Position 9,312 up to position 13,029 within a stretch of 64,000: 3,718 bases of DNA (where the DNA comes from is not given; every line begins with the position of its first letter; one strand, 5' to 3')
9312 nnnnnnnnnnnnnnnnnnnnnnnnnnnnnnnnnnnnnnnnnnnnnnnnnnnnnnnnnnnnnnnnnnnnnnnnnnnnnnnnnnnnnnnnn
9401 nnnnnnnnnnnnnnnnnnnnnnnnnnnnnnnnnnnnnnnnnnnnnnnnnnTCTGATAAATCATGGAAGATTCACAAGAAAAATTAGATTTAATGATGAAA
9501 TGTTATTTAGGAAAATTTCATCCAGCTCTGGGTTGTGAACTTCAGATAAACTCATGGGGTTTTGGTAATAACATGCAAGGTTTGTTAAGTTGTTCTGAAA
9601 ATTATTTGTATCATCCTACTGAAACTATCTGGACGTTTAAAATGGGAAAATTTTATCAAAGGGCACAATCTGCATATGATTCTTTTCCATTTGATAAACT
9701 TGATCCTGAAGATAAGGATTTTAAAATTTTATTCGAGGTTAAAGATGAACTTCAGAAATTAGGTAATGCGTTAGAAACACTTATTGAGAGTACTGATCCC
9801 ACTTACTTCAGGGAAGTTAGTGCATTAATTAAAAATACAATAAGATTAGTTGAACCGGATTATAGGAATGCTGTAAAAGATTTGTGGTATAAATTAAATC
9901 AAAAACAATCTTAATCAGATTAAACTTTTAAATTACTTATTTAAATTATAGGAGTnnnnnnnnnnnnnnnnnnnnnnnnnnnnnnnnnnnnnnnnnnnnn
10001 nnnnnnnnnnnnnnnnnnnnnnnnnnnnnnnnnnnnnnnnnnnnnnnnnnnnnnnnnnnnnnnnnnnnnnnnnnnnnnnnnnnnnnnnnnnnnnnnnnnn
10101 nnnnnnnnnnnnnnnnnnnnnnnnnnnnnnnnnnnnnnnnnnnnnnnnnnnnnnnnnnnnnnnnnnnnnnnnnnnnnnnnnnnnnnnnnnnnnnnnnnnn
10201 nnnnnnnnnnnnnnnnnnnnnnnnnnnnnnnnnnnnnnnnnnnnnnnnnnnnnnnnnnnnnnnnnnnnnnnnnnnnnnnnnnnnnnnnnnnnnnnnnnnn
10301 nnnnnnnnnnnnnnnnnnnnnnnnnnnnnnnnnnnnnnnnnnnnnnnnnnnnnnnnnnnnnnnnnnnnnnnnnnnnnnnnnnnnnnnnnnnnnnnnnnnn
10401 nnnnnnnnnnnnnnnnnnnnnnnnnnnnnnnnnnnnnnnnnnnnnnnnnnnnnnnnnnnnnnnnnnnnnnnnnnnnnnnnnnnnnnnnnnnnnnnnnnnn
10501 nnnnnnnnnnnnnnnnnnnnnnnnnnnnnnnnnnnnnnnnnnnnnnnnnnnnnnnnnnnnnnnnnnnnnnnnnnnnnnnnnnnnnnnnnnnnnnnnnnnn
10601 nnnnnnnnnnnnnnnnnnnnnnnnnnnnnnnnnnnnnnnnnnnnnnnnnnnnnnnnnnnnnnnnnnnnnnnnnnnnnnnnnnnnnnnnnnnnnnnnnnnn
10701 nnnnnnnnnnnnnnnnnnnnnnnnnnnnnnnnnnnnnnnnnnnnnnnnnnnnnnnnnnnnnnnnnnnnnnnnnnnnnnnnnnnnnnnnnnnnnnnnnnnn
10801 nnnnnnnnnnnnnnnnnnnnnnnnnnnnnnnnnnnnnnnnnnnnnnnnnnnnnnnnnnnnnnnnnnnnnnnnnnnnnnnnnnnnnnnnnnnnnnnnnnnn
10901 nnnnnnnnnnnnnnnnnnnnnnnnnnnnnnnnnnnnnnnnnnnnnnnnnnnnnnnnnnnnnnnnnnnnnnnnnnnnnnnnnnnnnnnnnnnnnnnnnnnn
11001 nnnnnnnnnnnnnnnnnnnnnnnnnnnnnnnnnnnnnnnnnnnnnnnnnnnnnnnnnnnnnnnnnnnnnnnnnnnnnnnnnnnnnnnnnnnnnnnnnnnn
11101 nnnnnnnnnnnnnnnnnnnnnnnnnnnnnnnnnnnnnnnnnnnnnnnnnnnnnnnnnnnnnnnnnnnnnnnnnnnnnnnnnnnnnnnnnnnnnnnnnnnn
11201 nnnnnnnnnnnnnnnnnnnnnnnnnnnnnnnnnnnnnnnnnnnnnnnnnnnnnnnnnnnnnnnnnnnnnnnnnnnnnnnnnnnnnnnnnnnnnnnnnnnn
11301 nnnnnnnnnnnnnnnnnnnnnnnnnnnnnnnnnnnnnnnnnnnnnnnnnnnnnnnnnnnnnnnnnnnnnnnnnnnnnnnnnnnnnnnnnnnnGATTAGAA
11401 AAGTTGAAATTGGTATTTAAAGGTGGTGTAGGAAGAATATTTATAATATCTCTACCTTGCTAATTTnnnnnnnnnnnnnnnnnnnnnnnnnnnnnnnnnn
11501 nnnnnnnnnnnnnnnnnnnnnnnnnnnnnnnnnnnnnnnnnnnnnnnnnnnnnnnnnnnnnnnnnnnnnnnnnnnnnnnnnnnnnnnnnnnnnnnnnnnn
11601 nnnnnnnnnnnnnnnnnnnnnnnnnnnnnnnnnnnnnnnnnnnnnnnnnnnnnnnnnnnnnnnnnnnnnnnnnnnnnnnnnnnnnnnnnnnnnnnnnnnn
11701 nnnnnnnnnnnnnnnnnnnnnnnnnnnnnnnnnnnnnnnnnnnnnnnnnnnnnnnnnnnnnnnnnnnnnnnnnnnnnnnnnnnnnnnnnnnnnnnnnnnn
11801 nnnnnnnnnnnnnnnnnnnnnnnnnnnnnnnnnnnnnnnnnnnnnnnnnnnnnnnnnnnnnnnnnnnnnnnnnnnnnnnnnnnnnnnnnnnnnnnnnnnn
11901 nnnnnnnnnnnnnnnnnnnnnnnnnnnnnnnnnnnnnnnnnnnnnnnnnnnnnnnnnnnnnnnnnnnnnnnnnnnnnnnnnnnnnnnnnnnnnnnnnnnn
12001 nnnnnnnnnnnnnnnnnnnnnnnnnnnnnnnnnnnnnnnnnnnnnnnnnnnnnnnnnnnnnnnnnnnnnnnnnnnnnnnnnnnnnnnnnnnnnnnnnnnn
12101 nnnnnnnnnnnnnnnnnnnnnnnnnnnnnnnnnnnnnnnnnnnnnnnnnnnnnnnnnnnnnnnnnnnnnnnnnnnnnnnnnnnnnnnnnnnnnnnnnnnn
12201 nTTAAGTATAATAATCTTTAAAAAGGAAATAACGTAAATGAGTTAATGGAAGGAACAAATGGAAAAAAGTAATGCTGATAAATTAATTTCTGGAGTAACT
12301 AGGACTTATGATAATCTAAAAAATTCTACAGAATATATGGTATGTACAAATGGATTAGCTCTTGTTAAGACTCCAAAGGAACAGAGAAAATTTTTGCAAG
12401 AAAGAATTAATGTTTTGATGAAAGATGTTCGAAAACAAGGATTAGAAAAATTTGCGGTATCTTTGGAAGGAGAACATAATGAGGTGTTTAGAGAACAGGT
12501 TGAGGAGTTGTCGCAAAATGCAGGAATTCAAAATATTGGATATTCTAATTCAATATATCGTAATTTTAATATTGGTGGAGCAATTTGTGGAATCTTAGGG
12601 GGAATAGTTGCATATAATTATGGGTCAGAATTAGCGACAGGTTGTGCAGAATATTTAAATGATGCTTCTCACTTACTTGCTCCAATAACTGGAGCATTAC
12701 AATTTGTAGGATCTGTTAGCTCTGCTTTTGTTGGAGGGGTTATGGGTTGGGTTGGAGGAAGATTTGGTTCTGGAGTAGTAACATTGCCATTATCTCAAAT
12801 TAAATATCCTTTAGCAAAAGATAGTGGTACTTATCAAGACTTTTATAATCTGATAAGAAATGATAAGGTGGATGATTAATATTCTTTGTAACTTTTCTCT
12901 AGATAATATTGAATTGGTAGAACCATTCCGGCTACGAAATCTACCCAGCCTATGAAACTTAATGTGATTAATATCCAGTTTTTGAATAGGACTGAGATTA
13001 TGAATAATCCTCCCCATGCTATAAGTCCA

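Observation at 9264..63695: Dispersed mosaic intergenic repeat family: four 255-316 bp copies all on the + strand, plus fragments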

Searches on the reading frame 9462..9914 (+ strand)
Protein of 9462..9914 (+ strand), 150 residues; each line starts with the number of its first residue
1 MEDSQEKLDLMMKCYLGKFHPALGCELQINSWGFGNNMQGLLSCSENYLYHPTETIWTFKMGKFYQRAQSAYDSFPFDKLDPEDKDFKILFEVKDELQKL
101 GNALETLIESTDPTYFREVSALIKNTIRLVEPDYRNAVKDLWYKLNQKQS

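Call 43: search_protein_families(library=pfam, proteins=[window:9462-9914:+], max_evalue=0.01)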
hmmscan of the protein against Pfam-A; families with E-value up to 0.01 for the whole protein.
window:9462-9914:+ (150 aa): 0 families

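Call 63: search_protein_families(library=pfam, proteins=[window:9462-9914:+], max_evalue=1)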
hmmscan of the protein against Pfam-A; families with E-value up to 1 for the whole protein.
window:9462-9914:+ (150 aa): 0 families

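Call 64: search_protein_families(library=padloc, proteins=[window:9462-9914:+], max_evalue=0.1)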
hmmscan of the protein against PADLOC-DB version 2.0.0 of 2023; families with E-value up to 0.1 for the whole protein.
window:9462-9914:+ (150 aa): 0 families

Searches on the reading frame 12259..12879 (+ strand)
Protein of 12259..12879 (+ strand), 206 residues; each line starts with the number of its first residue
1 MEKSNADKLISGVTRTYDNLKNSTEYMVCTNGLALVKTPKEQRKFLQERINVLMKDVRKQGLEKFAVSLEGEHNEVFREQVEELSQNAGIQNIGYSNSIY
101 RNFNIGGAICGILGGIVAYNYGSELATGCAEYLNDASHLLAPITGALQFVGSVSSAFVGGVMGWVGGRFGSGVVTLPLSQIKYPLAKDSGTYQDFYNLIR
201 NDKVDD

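Call 109: search_protein_families(library=pfam, proteins=[window:12259-12879:+], max_evalue=0.001)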
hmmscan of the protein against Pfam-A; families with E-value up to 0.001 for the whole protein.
window:12259-12879:+ (206 aa): 0 families
